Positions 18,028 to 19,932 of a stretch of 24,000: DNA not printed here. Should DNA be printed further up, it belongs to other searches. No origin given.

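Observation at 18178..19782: Orphan membrane-tethered HEPN-like protein with a degenerate catalytic motif and an ankyrin-like extracytoplasmic domain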

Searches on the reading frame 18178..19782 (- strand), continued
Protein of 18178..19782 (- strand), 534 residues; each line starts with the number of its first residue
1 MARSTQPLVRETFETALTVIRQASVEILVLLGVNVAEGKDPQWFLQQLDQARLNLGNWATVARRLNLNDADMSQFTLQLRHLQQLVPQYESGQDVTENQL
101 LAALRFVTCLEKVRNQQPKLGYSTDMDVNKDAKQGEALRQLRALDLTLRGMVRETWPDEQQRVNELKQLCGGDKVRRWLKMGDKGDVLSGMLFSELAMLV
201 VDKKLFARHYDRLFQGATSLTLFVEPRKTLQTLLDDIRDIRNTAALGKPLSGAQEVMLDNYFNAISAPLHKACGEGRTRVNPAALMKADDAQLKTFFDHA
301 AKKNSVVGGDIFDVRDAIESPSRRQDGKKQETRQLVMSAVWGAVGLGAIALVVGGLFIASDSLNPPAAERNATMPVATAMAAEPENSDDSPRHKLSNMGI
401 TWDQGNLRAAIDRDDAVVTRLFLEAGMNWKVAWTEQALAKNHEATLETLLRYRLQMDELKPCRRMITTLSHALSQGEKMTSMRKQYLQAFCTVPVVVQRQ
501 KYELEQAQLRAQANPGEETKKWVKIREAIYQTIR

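Call 56: search_protein_families(library=padloc, proteins=[L082:9935-12112:+, L083:9875-12025:+, L081:10124-12211:-, L086:4980-7094:+, P0314, P0349, L082:12207-13730:+], max_evalue=1)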
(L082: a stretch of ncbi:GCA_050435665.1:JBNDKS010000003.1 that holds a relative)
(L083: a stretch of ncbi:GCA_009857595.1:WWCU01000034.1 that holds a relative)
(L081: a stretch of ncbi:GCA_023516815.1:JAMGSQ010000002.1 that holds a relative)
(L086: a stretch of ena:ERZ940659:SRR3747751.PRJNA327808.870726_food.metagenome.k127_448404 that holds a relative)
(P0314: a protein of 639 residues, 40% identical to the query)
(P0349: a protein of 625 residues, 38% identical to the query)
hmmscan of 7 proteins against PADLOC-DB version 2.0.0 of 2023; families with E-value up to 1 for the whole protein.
L082:9935-12112:+ (725 aa): 0 families

L083:9875-12025:+ (716 aa): 0 families

L081:10124-12211:- (695 aa): 0 families

L086:4980-7094:+ (704 aa): 0 families

P0314 (639 aa): 3 families
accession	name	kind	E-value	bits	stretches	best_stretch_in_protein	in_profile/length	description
PDLC02344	AbiD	-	0.0025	15.5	1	196-253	156-205/277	AbiD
PDLC04038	PD-T4-5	-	0.011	13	1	209-251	159-202/309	-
PDLC02152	Cas13a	-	0.031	10.6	1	137-250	316-417/1008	-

P0349 (625 aa): 3 families
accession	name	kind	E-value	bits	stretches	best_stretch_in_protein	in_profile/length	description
PDLC02733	PbeC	-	0.012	12.1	1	272-390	450-560/672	PbeC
PDLC04038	PD-T4-5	-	0.041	11.1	1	199-241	159-202/309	-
PDLC02344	AbiD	-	0.049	11.3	1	199-244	170-206/277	AbiD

L082:12207-13730:+ (507 aa): 0 families

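Call 57: search_protein_families(library=ncbifam, proteins=[L082:9935-12112:+, L083:9875-12025:+, L081:10124-12211:-, L086:4980-7094:+, P0314], max_evalue=1)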
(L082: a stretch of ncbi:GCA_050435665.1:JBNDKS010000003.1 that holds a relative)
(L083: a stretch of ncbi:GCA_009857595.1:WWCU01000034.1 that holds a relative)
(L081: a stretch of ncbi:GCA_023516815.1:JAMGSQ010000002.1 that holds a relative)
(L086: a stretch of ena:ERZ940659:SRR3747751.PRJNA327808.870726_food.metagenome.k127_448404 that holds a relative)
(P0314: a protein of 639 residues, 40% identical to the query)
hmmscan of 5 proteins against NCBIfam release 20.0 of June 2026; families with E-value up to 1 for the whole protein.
L082:9935-12112:+ (725 aa): 0 families

L083:9875-12025:+ (716 aa): 0 families

L081:10124-12211:- (695 aa): 1 family
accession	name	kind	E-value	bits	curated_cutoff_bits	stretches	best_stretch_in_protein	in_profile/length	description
NF033937.0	porH_1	subfamily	0.086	13.1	100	1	498-534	47-83/97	PorH family porin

L086:4980-7094:+ (704 aa): 2 families
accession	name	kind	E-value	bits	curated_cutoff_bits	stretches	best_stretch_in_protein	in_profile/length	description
TIGR00509.1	bisC_fam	subfamily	0.026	12.8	1017.55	1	513-562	251-299/772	molybdopterin guanine dinucleotide-containing S/N-oxide reductase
NF045712.1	sulf_resp_HmcD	equivalog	0.26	11.3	34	1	682-697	17-32/38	sulfate respiration complex protein HmcD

P0314 (639 aa): 1 family
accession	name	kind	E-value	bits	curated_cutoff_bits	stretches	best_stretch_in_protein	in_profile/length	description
NF038188.1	cas13A_C2c2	equivalog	0.012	13.7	150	1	132-253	391-506/1192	type VI-A CRISPR-associated RNA-guided ribonuclease Cas13a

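Call 59: search_protein_families(library=pfam, proteins=[P0177, P0186, P0195, P0226, P0140, P0155, P0144, P0193, P0215, P0125], max_evalue=0.01)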
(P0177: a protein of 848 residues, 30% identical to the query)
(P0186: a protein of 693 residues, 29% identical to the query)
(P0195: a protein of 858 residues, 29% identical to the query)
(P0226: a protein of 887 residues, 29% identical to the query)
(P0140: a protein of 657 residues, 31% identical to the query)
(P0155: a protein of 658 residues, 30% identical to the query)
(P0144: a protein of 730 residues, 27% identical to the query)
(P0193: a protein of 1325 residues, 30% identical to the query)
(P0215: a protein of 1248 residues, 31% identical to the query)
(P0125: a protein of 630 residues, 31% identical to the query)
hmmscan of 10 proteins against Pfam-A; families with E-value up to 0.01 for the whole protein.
P0177 (848 aa): 1 family
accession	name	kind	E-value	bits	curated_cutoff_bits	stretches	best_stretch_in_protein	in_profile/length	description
PF18729.6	HEPN_STY4199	-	1.1e-38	133.6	25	1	88-272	95-282/282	STY4199-like HEPN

P0186 (693 aa): 1 family
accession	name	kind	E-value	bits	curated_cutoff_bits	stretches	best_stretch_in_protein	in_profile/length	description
PF18729.6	HEPN_STY4199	-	1e-34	120.6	25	1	98-283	95-282/282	STY4199-like HEPN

P0195 (858 aa): 2 families
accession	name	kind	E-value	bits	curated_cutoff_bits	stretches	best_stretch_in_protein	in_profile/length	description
PF18729.6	HEPN_STY4199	-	1.4e-27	97.2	25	1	106-284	97-281/282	STY4199-like HEPN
PF12796.13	Ank_2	-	0.0016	19.4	27.3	0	399-496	4-88/90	Ankyrin repeats (3 copies)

P0226 (887 aa): 4 families
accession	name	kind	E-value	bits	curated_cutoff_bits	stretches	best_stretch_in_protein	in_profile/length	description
PF18729.6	HEPN_STY4199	-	2e-25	90.1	25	1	99-282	98-282/282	STY4199-like HEPN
PF06347.19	SH3_4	-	1.2e-06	28.7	24.1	1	726-779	4-54/56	Bacterial SH3 domain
PF08239.17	SH3_3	-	0.00073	20.1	27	1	727-779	3-53/54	Bacterial SH3 domain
PF12796.13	Ank_2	-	0.0012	19.8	27.3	0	399-496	3-87/90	Ankyrin repeats (3 copies)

P0140 (657 aa): 2 families
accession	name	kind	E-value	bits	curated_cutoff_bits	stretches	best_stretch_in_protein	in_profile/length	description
PF18729.6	HEPN_STY4199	-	1.4e-42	146.4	25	1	5-275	17-282/282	STY4199-like HEPN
PF06009.19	Laminin_II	-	0.0079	16.6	33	0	291-333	6-48/138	Laminin Domain II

P0155 (658 aa): 2 families
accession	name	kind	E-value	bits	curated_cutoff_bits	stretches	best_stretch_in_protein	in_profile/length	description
PF18729.6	HEPN_STY4199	-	4.8e-40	138.1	25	1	76-264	91-282/282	STY4199-like HEPN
PF12883.13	DUF3828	-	0.005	17.5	26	0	601-651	72-119/125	Protein of unknown function (DUF3828)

P0144 (730 aa): 4 families
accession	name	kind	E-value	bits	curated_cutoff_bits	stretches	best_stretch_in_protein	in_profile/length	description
PF18729.6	HEPN_STY4199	-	4.6e-34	118.5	25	1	76-301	50-276/282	STY4199-like HEPN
PF13240.11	Zn_Ribbon_1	-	0.00017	21.7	25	1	6-24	2-20/23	zinc-ribbon domain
PF12773.13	DZR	-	0.00082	19.9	27.3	1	6-27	1-22/45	Double zinc ribbon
PF13248.11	Zn_ribbon_3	-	0.0063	16.4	27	0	4-25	3-24/26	zinc-ribbon domain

P0193 (1325 aa): 8 families
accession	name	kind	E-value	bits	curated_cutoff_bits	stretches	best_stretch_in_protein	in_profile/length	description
PF12796.13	Ank_2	-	4.5e-61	203.9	27.3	7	959-1045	11-87/90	Ankyrin repeats (3 copies)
PF00023.36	Ank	-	2.7e-50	165.9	21.1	3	1226-1255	2-31/33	Ankyrin repeat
PF18729.6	HEPN_STY4199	-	4.5e-40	138.2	25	1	30-282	31-282/282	STY4199-like HEPN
PF13637.12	Ank_4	-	1.3e-39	133.8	22.7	2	989-1038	1-50/50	Ankyrin repeats (many copies)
PF13606.12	Ank_3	-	1.8e-36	119.9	22.3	0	1226-1253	2-29/30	Ankyrin repeat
PF13857.12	Ank_5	-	1.5e-29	102.1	27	2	1245-1300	1-56/56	Ankyrin repeats (many copies)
PF24521.3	Ank_KRIT1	-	6.5e-10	39.3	80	0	1229-1303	49-128/149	KRIT1 ankyrin-repeats domain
PF23745.1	ANK_LRRK2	-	1e-09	38.7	27.5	1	1208-1284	13-88/130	LRRK2 ANK repeat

P0215 (1248 aa): 2 families
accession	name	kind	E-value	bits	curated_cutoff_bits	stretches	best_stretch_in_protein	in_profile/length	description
PF18729.6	HEPN_STY4199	-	1.3e-29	103.9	25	1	79-258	98-276/282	STY4199-like HEPN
PF07661.19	MORN_2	-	5.1e-05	23.5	29.6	0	906-923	1-18/22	MORN repeat variant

P0125 (630 aa): 1 family
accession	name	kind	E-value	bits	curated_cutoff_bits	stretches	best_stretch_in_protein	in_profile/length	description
PF18729.6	HEPN_STY4199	-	5.3e-53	180.6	25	1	42-283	45-282/282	STY4199-like HEPN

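Call 64: search_dna_similar(query=window:18178-19782:-, collection=plasmids, mode=protein, max_rows=10, max_evalue=0.001)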
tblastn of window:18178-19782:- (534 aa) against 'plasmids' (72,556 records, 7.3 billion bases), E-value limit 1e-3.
Records with a match: 3; places in all: 3; records where one place covers at least 80% of the query: 2.
Best place of each record, by identity: <60% 3.
By first word of the organism name: Enterobacter 1; Salmonella 1; Ralstonia 1.
By predicted mobility (MOB-suite, as given by PLSDB): non-mobilizable 3.
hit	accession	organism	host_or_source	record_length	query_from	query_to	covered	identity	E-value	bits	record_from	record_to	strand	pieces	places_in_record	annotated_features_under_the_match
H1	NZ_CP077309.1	Enterobacter hormaechei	-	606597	1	534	100%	53.6%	1e-171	545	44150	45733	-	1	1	STY4199 family HEPN domain-containing protein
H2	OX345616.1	Salmonella enterica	Gallus gallus,Hen feces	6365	1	534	100%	51.2%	1e-162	515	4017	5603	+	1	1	CDS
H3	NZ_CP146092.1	Ralstonia sp. RRA.1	-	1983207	390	512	23%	25.7%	7e-6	57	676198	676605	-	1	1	none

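Call 65: search_dna_similar(query=window:18178-19782:-, collection=phages, mode=protein, max_rows=10, max_evalue=0.001)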
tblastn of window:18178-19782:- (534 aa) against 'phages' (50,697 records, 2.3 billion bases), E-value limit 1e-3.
Records with a match: 5; places in all: 5; records where one place covers at least 80% of the query: 3.
Best place of each record, by identity: <60% 5.
By first word of the organism name: Salmonella 4; Escherichia 1.
By host as written in the record: Homo sapiens 2; Salmonella enterica subsp. enterica serovar Kentucky 2; Escherichia coli O157:H7 ATCC 43895 1.
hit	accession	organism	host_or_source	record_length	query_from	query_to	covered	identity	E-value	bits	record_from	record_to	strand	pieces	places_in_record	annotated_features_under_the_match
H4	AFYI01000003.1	Salmonella enterica subsp. enterica serovar Infantis str. ...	Homo sapiens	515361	1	533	100%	51.3%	5e-162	516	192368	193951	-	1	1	hypothetical protein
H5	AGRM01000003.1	Salmonella enterica subsp. houtenae str. ATCC BAA-1581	Homo sapiens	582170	1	533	100%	51.0%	3e-163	519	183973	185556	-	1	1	hypothetical protein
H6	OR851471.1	Salmonella phage S.Kent 1-2-1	Salmonella enterica subsp. enterica ...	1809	1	474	89%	50.5%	2e-148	443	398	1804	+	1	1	record has no annotation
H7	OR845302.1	Escherichia phage ECO95 1-6-1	Escherichia coli O157:H7 ATCC 43895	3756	227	533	57%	46.8%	8e-70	248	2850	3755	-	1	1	record has no annotation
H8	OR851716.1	Salmonella phage S.Kent 1-2-1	Salmonella enterica subsp. enterica ...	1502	474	533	11%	58.3%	1e-13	79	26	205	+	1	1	record has no annotation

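Call 66: get_annotated_region(hit=H4, flank=7000)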
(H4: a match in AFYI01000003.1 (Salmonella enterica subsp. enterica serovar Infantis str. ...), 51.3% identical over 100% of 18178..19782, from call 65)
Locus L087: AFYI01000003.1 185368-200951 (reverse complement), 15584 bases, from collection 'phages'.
description: Salmonella enterica subsp. enterica serovar Infantis str. SARB27 SEENIN0B_Contig0.3, whole genome shotgun sequence.
organism: Salmonella enterica subsp. enterica serovar Infantis str. SARB27 (NCBI taxid 596155)
taxonomy: Bacteria; Pseudomonadati; Pseudomonadota; Gammaproteobacteria; Enterobacterales; Enterobacteriaceae; Salmonella
host: Homo sapiens; source: -; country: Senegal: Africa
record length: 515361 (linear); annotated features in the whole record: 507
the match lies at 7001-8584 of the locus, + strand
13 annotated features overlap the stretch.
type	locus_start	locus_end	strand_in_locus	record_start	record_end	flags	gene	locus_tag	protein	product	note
CDS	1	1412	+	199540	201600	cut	-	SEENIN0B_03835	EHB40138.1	AsmA family protein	locus tag in AE006468 is STM3610; yhjG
CDS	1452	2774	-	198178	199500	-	-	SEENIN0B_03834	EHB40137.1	MFS transporter, metabolite:H+ symporter family protein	KEGG: rcm:A1E_04550 1.6e-19 tdk; thymidylate kinase; Psort location: CytoplasmicMembrane, score: 10.00; locus tag in ...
CDS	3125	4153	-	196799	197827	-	-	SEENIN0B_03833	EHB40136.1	putative ribonuclease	KEGG: rop:ROP_63010 1.5e-45 putative ribonuclease K07058; Psort location: CytoplasmicMembrane, score: 10.00; locus tag ...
CDS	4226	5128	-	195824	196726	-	-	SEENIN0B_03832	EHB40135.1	LysR substrate binding domain protein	KEGG: gdj:Gdia_2660 8.6e-59 transcriptional regulator, LysR family; Psort location: Cytoplasmic, score: 9.97; locus tag ...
CDS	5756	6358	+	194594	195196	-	-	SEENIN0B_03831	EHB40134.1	LexA DNA binding domain protein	KEGG: ecm:EcSMS35_3824 3.7e-74 transcriptional regulator, LuxR family; Psort location: Cytoplasmic, score: 9.97; locus ...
CDS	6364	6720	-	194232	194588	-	-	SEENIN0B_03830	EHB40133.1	hypothetical protein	KEGG: pct:PC1_0580 2.0e-11 lysozyme; locus tag in AE006468 is STM3605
CDS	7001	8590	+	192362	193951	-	-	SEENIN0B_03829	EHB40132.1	hypothetical protein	Psort location: CytoplasmicMembrane, score: 9.82; locus tag in AE006468 is STM3604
CDS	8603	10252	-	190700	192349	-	-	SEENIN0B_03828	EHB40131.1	alpha,alpha-trehalase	KEGG: sew:SeSA_A3797 0. treF; trehalase K01194; Psort location: Cytoplasmic, score: 9.97; locus tag in AE006468 is ...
CDS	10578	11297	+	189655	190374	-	-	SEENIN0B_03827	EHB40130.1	UbiC transcription regulator-associated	KEGG: reh:H16_A3019 1.7e-14 hutC; histidine utilization repressor K05836; Psort location: Cytoplasmic, score: 8.96; ...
CDS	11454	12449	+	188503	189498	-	-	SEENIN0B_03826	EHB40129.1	SIS domain protein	KEGG: lwe:lwe2018 2.8e-28 sugar isomerase domain-containing protein K01506; locus tag in AE006468 is STM3601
CDS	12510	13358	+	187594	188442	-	-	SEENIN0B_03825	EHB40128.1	kinase, PfkB family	KEGG: ssn:SSON_3505 5.1e-29 yhfQ; fructoselysine 6-kinase; K10710 fructoselysine 6-kinase; Psort location: Cytoplasmic, ...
CDS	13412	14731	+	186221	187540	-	-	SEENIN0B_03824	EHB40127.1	transporter, anaerobic C4-dicarboxylate uptake family protein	KEGG: cco:CCC13826_0390 4.8e-81 IspD/IspF bifunctional enzyme K07791; Psort location: CytoplasmicMembrane, score: ...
CDS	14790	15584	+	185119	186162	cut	-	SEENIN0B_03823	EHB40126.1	L-asparaginase, type II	KEGG: spq:SPAB_04467 5.2e-178 hypothetical protein; K01424 L-asparaginase; locus tag in AE006468 is STM3598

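Call 75: find_encoding_contigs(protein=P0322, flank=5000, max_places=1)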
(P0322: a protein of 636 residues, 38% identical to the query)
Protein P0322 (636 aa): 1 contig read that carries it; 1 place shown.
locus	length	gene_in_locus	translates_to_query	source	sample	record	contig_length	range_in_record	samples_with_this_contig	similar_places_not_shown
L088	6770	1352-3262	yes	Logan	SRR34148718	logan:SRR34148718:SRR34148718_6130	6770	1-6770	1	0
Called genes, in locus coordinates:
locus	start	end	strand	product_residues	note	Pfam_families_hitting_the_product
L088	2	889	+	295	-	?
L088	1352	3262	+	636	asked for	PF18729:HEPN_STY4199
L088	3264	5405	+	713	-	-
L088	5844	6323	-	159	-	PF06445:GyrI-like, PF14526:Cass2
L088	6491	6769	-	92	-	?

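Call 76: find_encoding_contigs(protein=P0373, flank=5000, max_places=1)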
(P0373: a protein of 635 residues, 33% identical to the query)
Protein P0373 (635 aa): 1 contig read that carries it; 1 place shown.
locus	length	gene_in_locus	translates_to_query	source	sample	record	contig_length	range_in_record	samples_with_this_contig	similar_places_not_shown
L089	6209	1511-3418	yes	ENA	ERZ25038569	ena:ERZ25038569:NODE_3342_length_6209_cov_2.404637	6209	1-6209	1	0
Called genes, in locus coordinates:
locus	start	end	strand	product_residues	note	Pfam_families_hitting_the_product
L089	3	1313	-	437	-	?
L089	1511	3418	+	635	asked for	PF18729:HEPN_STY4199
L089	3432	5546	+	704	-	-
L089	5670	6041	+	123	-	PF03960:ArsC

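Call 77: find_encoding_contigs(protein=P0313, flank=5000, max_places=1)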
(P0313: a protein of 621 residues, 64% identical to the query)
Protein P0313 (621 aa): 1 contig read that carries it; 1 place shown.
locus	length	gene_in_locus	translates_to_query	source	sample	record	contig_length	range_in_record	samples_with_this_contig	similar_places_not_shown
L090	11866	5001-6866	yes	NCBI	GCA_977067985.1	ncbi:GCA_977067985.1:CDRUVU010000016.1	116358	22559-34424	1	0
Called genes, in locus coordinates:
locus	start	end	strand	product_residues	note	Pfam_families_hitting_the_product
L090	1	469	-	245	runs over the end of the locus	PF09339:HTH_IclR, PF01614:IclR_C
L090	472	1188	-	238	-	PF00392:GntR, PF07729:FCD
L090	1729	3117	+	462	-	PF07690:MFS_1, PF13347:MFS_2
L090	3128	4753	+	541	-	PF04616:Glyco_hydro_43, PF17851:GH43_C2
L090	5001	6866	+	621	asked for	PF18729:HEPN_STY4199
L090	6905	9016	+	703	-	-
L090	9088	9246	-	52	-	-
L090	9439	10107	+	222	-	PF11769:DUF3313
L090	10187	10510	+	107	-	PF11742:DUF3302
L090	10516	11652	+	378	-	PF25917:BSH_RND, PF25954:Beta-barrel_RND_2 (faint)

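Call 80: search_solved_structures(query=A6, max_evalue=1)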
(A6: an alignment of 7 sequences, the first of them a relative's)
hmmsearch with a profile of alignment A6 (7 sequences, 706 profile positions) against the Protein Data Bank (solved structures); distinct sequences matched with E-value up to 1: 0.

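Call 88: find_related_loci(query=A1, collection=viral_contigs, flank=5000)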
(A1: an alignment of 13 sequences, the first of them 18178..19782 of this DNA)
Query A1 (534 aa) in viral_contigs; peptide patterns used: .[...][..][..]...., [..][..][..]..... (x = any residue, [..] = any of these).
53 stretches matched a pattern, but none encodes a relative of the query by tblastn (E <= 1e-3).

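Call 89: find_related_loci(query=A6, collection=viral_contigs, flank=5000)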
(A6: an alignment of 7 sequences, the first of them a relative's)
Query A6 (716 aa) in viral_contigs; peptide patterns used: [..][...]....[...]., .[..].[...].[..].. (x = any residue, [..] = any of these).
65 stretches matched a pattern, but none encodes a relative of the query by tblastn (E <= 1e-3).
